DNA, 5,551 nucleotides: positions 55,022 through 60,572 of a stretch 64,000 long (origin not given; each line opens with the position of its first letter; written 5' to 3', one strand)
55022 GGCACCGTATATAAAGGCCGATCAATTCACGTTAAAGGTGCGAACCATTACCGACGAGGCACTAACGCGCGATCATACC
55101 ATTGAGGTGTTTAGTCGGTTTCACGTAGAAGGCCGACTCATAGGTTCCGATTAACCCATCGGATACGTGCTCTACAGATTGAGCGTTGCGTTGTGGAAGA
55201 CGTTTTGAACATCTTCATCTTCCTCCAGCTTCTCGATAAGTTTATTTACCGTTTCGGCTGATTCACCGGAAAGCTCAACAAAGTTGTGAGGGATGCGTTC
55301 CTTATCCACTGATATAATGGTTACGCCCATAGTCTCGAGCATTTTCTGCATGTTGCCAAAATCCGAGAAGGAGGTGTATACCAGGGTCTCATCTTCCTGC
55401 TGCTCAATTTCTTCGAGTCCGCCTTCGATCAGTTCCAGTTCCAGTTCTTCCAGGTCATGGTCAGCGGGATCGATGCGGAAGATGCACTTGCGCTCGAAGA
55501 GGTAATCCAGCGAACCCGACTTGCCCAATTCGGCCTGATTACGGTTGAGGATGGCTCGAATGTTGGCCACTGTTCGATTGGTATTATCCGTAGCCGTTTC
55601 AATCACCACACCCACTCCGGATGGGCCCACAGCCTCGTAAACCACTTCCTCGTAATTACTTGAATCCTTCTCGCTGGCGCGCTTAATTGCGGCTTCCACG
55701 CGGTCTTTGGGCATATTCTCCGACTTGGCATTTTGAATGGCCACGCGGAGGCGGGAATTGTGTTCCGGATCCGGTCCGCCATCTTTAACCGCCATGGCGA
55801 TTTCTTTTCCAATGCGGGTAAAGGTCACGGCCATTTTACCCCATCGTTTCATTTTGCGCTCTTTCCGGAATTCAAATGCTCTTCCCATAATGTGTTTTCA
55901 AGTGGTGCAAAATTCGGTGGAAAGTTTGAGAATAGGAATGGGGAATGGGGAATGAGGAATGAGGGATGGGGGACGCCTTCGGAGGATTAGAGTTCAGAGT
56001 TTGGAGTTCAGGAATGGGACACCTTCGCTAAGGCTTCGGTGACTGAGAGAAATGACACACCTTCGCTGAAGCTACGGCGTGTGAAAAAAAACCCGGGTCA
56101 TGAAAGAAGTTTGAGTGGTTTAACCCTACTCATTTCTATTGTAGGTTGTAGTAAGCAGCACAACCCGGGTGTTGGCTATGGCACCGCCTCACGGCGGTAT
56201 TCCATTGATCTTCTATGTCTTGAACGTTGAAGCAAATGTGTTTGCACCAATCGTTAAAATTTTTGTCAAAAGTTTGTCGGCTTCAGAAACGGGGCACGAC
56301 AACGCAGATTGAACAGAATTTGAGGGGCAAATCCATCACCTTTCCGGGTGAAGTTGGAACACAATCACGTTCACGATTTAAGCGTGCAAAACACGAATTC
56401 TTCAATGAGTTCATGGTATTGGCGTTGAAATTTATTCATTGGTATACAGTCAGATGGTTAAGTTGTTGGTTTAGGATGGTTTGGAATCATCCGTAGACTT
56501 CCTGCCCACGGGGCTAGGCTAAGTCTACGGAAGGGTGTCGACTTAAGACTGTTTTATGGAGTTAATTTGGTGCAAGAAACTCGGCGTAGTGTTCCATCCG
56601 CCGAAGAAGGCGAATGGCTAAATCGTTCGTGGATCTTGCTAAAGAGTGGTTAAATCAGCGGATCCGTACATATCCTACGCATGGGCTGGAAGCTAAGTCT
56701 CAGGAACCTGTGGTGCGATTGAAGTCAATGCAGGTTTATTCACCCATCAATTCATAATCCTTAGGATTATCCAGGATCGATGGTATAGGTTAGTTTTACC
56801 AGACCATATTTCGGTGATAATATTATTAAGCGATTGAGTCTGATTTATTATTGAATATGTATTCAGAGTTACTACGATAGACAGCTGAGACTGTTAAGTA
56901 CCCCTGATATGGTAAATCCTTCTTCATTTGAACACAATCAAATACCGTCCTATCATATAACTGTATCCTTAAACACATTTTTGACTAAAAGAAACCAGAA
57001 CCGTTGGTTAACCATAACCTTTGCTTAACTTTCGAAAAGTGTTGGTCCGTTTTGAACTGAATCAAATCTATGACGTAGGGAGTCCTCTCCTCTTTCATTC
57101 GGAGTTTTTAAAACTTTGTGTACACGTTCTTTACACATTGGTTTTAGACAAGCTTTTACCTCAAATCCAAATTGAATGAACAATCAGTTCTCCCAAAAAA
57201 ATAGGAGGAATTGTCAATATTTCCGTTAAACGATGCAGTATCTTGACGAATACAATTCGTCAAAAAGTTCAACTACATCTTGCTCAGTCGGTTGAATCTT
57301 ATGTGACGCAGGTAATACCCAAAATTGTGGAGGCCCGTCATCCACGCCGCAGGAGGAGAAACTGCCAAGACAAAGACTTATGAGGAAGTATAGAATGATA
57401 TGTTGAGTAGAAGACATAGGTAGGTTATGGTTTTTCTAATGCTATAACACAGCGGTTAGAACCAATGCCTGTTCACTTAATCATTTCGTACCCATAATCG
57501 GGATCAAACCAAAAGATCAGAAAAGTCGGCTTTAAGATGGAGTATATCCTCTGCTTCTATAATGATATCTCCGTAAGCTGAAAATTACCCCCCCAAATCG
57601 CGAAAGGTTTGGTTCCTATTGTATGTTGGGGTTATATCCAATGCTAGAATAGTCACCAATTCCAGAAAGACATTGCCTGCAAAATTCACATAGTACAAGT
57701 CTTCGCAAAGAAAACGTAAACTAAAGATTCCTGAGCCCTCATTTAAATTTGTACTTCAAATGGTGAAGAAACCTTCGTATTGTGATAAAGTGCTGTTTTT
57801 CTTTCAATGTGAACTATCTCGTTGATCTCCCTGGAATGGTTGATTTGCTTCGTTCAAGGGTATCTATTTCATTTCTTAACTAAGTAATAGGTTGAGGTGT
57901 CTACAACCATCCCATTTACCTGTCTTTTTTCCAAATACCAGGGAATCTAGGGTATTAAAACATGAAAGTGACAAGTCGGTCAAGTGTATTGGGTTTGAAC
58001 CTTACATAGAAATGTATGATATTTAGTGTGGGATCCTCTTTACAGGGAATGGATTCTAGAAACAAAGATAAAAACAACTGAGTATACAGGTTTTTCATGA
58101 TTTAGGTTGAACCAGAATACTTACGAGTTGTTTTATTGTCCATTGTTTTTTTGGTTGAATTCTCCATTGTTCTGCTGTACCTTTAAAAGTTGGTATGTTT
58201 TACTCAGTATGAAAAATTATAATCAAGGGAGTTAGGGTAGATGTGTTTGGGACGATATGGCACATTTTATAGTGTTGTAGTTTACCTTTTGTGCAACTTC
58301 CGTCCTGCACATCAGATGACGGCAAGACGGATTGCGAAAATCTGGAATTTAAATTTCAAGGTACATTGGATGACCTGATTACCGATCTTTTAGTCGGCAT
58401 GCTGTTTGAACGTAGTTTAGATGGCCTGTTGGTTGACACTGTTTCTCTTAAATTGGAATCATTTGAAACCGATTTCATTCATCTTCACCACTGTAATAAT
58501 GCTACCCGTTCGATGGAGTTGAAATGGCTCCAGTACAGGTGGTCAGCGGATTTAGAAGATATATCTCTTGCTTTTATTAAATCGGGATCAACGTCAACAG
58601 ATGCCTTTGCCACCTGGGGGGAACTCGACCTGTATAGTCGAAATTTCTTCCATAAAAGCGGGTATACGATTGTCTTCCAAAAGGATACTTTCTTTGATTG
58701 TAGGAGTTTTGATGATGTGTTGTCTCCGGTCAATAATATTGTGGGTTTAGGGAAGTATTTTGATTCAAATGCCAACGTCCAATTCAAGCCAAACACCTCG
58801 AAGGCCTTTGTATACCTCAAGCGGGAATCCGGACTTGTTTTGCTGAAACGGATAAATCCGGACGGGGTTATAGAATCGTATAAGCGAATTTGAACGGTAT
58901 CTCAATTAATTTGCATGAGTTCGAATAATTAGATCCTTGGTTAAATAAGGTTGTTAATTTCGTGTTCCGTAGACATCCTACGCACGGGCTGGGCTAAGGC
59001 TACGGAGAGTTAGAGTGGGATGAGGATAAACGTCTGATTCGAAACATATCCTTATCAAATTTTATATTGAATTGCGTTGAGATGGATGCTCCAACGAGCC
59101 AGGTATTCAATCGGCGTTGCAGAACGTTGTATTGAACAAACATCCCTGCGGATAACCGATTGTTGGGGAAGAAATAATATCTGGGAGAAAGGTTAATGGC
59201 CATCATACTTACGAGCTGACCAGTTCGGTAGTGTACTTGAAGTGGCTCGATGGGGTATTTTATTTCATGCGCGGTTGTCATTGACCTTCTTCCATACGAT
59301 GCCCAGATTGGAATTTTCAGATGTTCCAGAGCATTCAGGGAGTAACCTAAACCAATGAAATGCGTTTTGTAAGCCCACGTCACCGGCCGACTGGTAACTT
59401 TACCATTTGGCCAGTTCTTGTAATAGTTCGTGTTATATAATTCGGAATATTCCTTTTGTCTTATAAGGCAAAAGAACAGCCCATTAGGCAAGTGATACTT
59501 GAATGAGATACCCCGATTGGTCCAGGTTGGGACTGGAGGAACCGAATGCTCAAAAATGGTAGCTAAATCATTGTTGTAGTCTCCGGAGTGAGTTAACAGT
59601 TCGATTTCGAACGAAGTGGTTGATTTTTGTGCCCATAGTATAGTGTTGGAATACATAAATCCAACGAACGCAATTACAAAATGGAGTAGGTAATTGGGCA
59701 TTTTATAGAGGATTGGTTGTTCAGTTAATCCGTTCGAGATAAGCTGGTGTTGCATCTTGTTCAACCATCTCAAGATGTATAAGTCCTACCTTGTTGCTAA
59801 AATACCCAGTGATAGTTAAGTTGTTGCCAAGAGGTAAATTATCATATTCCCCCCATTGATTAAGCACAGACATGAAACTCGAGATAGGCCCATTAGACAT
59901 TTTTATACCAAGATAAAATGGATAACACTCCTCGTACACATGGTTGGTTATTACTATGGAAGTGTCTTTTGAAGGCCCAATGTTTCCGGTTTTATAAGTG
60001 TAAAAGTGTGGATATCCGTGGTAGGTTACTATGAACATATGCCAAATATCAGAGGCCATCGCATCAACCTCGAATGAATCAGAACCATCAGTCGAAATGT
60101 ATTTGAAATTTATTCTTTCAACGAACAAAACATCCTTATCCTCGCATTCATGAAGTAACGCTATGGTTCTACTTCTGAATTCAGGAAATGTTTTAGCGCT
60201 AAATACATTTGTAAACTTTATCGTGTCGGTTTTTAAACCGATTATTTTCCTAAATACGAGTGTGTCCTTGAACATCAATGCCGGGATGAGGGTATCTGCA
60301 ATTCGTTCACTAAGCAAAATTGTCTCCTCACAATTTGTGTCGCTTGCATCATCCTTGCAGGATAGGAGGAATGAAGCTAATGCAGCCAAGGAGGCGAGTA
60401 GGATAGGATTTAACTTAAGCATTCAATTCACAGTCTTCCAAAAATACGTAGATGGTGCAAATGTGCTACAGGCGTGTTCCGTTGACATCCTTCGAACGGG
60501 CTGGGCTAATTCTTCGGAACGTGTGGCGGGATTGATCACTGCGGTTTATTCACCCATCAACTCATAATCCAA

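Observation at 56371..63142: Dynamic array of paralogous small lipoprotein genes: two intact copies plus at least three decayed fragments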

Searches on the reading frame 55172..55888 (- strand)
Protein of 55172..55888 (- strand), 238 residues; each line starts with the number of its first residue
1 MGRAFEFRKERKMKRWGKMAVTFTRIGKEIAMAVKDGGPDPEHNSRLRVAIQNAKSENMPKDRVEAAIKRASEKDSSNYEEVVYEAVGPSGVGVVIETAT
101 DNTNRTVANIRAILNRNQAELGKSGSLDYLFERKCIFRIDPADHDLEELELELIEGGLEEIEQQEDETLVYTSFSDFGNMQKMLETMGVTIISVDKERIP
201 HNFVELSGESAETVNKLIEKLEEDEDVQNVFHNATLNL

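Call 8: search_protein_families(library=pfam, proteins=[window:55172-55888:-], max_evalue=1)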
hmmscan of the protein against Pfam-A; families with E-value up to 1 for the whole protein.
window:55172-55888:- (238 aa): 4 families
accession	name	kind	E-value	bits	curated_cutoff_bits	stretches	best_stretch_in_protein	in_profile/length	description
PF01709.26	Transcrip_reg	-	6.6e-50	169.4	27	1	79-234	1-160/160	TACO1/YebC second and third domain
PF20772.2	TACO1_YebC_N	-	6.2e-27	94.3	36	1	4-73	2-72/73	TACO1/YebC protein N-terminal domain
PF04227.17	Indigoidine_A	-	0.048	13.4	25.2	1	173-213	152-192/291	Indigoidine synthase A like protein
PF02663.19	FmdE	-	0.16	12.5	22.9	1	12-74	60-122/133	FmdE, Molybdenum formylmethanofuran dehydrogenase operon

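Call 69: find_encoding_contigs(protein=window:55172-55888:-, flank=10000, max_places=10)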
Protein window:55172-55888:- (238 aa): 9 contigs read that carry it; 8 places shown.
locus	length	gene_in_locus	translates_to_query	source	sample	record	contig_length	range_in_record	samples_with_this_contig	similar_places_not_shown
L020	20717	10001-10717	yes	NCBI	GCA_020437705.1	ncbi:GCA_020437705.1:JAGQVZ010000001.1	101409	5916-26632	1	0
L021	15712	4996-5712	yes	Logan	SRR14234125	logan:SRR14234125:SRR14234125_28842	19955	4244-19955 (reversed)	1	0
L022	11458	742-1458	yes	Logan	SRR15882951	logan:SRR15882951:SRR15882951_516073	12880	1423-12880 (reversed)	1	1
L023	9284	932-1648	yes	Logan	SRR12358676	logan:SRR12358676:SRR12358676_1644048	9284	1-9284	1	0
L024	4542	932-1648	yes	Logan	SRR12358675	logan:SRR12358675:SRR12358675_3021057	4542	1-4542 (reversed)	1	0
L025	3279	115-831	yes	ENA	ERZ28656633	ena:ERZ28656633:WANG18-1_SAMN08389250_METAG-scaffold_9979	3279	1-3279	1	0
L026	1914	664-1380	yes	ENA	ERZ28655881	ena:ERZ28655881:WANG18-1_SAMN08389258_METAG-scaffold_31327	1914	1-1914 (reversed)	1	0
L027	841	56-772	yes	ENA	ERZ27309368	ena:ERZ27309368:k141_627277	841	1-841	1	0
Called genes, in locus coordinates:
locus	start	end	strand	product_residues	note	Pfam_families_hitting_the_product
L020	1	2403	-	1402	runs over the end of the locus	PF01839:FG-GAP (weak), PF13517:FG-GAP_3, PF01839:FG-GAP, PF13517:FG-GAP_3, PF01839:FG-GAP, PF01839:FG-GAP, PF01839:FG-GAP, PF13517:FG-GAP_3, +11 more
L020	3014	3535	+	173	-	-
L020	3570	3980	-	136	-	-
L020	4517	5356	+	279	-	-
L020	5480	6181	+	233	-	-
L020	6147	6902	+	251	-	-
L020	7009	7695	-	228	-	-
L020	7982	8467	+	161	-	-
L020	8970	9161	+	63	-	-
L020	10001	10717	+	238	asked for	PF20772:TACO1_YebC_N, PF01709:Transcrip_reg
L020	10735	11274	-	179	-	-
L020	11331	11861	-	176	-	-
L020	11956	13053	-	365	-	PF01544:CorA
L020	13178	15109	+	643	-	PF26549:Tricorn_N, PF05448:AXE1 (weak), PF01738:DLH, PF02129:Peptidase_S15, PF20434:BD-FAE, PF12146:Hydrolase_4 (faint), PF00326:Peptidase_S9, PF07859:Abhydrolase_3 (faint)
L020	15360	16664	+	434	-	PF13534:Fer4_17 (faint), PF12838:Fer4_7 (faint), PF12797:Fer4_2 (weak), PF12837:Fer4_6 (faint), PF13237:Fer4_10, PF13183:Fer4_8, PF13187:Fer4_9, PF13484:Fer4_16, +3 more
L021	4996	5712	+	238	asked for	PF20772:TACO1_YebC_N, PF01709:Transcrip_reg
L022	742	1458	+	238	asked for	PF20772:TACO1_YebC_N, PF01709:Transcrip_reg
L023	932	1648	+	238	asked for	PF20772:TACO1_YebC_N, PF01709:Transcrip_reg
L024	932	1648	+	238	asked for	PF20772:TACO1_YebC_N, PF01709:Transcrip_reg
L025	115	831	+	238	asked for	PF20772:TACO1_YebC_N, PF01709:Transcrip_reg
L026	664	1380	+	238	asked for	PF20772:TACO1_YebC_N, PF01709:Transcrip_reg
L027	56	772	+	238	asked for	PF20772:TACO1_YebC_N, PF01709:Transcrip_reg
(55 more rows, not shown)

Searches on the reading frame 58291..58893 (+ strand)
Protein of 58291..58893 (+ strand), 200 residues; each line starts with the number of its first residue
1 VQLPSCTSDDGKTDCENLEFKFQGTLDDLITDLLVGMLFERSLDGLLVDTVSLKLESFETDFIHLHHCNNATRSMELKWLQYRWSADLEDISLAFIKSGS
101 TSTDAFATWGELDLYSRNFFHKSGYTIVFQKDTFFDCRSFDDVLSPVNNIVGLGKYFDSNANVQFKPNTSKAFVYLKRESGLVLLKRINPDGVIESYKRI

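Call 8: search_protein_families(library=pfam, proteins=[window:58291-58893:+], max_evalue=1)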
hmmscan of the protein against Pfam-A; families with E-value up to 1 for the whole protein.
window:58291-58893:+ (200 aa): 0 families

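Call 9: search_protein_families(library=ncbifam, proteins=[window:58291-58893:+], max_evalue=1)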
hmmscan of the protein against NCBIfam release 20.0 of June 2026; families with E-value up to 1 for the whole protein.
window:58291-58893:+ (200 aa): 1 family
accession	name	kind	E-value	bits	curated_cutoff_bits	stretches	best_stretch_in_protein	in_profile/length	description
NF002946.0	PRK03601.1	equivalog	0.072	12.5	240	1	33-100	129-200/275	HTH-type transcriptional regulator HdfR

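Call 71: find_encoding_contigs(protein=window:58291-58893:+, flank=10000, max_places=4)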
Protein window:58291-58893:+ (200 aa): no gene with exactly this product is on record in the collection.

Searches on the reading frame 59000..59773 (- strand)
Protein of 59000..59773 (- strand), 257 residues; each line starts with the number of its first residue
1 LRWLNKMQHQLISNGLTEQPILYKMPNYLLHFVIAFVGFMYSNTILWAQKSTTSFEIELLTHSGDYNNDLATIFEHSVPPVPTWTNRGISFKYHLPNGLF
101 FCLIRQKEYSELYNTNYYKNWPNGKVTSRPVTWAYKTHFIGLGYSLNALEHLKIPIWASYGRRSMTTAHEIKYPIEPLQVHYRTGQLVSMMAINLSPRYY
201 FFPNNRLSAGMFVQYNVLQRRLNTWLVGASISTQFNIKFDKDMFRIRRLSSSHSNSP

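Call 8: search_protein_families(library=pfam, proteins=[window:59000-59773:-], max_evalue=1)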
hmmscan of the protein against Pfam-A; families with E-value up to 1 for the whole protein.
window:59000-59773:- (257 aa): 0 families

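Call 9: search_protein_families(library=ncbifam, proteins=[window:59000-59773:-], max_evalue=1)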
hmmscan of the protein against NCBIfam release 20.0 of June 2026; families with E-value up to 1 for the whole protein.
window:59000-59773:- (257 aa): 0 families

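Call 65: search_protein_families(library=ncbifam, proteins=[window:59000-59701:-], max_evalue=0.01)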
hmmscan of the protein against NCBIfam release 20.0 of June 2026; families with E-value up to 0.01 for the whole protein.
window:59000-59701:- (233 aa): 0 families

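Call 78: search_protein_families(library=padloc, proteins=[window:59000-59701:-], max_evalue=0.1)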
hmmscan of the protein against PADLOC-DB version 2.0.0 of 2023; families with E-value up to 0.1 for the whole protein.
window:59000-59701:- (233 aa): 0 families

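Call 79: search_protein_families(library=phrogs, proteins=[window:59000-59701:-], max_evalue=0.1)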
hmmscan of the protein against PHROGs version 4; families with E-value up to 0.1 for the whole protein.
window:59000-59701:- (233 aa): 0 families

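Call 96: search_solved_structures(query=window:59000-59701:-, max_evalue=1)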
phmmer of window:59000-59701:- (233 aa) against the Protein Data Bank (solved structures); distinct sequences matched with E-value up to 1: 4.
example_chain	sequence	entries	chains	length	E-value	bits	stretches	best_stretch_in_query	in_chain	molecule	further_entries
4gdk_B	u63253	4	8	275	0.29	13.7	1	63-128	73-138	Autophagy protein 5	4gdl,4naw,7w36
5npv_A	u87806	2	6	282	0.31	13.7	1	63-128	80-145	Autophagy protein 5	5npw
4tq0_A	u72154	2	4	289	0.32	13.6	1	63-128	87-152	Autophagy protein 5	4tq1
5d7g_A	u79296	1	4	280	0.57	12.8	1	63-128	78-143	Autophagy protein 5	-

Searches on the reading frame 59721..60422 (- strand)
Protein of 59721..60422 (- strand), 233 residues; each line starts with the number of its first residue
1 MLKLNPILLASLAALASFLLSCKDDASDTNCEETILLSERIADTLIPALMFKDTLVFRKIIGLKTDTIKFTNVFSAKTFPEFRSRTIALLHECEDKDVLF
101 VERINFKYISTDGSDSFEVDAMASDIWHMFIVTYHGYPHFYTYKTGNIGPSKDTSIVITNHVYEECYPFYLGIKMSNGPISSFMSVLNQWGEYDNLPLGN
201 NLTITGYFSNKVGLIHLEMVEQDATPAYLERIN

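Call 8: search_protein_families(library=pfam, proteins=[window:59721-60422:-], max_evalue=1)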
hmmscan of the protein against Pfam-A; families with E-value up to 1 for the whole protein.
window:59721-60422:- (233 aa): 1 family
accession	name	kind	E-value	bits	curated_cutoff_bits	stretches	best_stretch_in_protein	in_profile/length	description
PF25356.1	PH_trem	-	0.075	13.4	24.6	0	99-135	49-85/131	Trematode PH-like domain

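Call 9: search_protein_families(library=ncbifam, proteins=[window:59721-60422:-], max_evalue=1)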
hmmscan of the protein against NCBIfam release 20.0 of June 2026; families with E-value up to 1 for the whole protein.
window:59721-60422:- (233 aa): 0 families

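Call 20: find_encoding_contigs(protein=window:59721-60422:-, flank=10000, max_places=8)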
Protein window:59721-60422:- (233 aa): 9 contigs read that carry it; 8 places shown.
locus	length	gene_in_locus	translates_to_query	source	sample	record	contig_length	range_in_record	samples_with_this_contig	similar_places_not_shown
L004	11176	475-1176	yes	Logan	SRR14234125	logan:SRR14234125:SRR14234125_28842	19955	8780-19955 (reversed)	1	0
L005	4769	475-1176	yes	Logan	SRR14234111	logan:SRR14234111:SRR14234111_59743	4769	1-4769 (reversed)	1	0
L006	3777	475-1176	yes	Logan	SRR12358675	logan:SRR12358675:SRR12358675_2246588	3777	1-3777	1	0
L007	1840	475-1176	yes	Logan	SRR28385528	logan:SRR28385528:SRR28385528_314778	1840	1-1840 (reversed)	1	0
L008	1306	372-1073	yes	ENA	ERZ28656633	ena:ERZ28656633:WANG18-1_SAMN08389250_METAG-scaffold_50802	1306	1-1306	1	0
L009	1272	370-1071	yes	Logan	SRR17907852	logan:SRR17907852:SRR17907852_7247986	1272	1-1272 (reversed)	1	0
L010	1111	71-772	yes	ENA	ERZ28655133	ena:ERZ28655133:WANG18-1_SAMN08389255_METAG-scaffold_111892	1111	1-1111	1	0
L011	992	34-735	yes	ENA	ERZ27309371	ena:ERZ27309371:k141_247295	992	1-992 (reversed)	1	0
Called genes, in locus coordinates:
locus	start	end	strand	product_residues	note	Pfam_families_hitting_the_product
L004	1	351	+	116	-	?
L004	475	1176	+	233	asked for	-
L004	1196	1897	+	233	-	-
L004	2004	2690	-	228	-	-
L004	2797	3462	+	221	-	-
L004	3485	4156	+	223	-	-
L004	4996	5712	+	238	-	PF20772:TACO1_YebC_N, PF01709:Transcrip_reg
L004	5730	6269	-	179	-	-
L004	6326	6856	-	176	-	-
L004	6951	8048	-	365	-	PF01544:CorA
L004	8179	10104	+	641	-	PF26549:Tricorn_N, PF05448:AXE1 (weak), PF01738:DLH, PF02129:Peptidase_S15, PF20434:BD-FAE, PF12146:Hydrolase_4 (faint), PF00326:Peptidase_S9, PF07859:Abhydrolase_3 (faint)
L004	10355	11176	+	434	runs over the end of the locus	PF13534:Fer4_17 (faint), PF12838:Fer4_7 (faint), PF12797:Fer4_2 (weak), PF12837:Fer4_6 (faint), PF13237:Fer4_10, PF13183:Fer4_8, PF13187:Fer4_9, PF13484:Fer4_16, +3 more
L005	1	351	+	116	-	?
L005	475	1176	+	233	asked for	-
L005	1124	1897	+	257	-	-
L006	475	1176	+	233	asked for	-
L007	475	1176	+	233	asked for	-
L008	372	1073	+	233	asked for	-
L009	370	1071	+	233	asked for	-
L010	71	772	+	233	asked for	-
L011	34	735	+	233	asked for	-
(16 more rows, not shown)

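Call 78: search_protein_families(library=padloc, proteins=[window:59721-60422:-, L004:3485-4156:+, L004:2797-3462:+, L004:2004-2690:-], max_evalue=0.1)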
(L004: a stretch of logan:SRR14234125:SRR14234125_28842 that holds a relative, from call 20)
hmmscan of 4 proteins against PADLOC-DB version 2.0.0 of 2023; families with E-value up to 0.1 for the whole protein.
window:59721-60422:- (233 aa): 0 families

L004:3485-4156:+ (223 aa): 0 families

L004:2797-3462:+ (221 aa): 0 families

L004:2004-2690:- (228 aa): 0 families

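Call 79: search_protein_families(library=phrogs, proteins=[window:59721-60422:-, L004:3485-4156:+, L004:2797-3462:+, L004:2004-2690:-], max_evalue=0.1)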
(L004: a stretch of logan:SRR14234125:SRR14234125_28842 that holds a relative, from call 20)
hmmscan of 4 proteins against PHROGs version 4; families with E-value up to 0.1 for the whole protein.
window:59721-60422:- (233 aa): 0 families

L004:3485-4156:+ (223 aa): 0 families

L004:2797-3462:+ (221 aa): 0 families

L004:2004-2690:- (228 aa): 0 families
